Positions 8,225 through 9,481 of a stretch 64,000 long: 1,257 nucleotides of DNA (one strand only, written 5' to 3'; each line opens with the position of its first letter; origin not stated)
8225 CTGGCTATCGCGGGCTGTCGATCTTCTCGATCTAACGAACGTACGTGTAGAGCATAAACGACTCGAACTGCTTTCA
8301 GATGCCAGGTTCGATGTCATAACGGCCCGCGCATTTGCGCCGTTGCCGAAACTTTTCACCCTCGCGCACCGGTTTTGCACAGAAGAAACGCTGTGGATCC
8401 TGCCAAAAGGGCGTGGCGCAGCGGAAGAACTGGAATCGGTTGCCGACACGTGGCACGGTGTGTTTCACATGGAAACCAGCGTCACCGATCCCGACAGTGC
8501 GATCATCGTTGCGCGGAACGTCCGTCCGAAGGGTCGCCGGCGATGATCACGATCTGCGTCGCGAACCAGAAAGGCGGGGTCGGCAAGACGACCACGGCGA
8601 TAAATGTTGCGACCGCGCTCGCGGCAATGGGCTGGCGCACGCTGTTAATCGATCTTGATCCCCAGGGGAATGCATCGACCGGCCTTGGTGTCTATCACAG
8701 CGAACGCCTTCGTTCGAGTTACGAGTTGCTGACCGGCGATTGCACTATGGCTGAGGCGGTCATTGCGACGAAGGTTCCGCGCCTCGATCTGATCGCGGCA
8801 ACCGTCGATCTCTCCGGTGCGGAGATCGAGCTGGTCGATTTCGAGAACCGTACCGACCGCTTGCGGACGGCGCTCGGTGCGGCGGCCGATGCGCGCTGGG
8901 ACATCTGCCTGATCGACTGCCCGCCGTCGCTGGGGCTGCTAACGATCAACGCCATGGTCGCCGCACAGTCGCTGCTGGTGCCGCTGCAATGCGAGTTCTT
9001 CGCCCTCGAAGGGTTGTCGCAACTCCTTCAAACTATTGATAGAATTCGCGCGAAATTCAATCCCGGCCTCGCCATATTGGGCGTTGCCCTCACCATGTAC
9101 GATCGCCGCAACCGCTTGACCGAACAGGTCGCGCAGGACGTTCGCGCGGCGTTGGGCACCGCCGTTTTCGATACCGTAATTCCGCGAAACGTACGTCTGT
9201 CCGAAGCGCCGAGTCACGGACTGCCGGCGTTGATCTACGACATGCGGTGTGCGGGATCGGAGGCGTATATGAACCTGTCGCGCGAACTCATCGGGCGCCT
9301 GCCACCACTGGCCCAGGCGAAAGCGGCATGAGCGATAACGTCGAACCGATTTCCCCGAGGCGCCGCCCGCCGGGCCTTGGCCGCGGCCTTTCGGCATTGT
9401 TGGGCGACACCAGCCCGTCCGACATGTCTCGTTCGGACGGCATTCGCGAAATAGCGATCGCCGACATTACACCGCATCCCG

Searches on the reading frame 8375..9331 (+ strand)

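Call 46: search_protein_families(library=pfam, proteins=[window:8375-9331:+])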
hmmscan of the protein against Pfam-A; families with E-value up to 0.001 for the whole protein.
window:8375-9331:+ (318 aa): 7 families
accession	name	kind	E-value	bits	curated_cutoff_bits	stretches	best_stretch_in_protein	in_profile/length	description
PF13614.12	AAA_31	-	4e-58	196.7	27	1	59-234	3-177/177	AAA domain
PF01656.29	CbiA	-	5.3e-30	104.4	25.4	1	60-284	1-124/125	CobQ/CobB/MinD/ParA nucleotide binding domain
PF09140.17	MipZ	-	3e-12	46.9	20.7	1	60-216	3-141/262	ATPase MipZ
PF10609.15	ParA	-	1.6e-08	34.7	27.1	1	59-101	5-47/246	NUBPL iron-transfer P-loop NTPase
PF00142.24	Fer4_NifH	-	8e-07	29.2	25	1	65-100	7-42/271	4Fe-4S iron sulfur cluster binding proteins, NifH/frxC family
PF02374.21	ArsA_ATPase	-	3.7e-06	26.8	24.3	1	65-101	8-44/305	Anion-transporting ATPase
PF06564.18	CBP_BcsQ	-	4.1e-05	23.7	21.3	1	57-198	1-139/234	Cellulose biosynthesis protein BcsQ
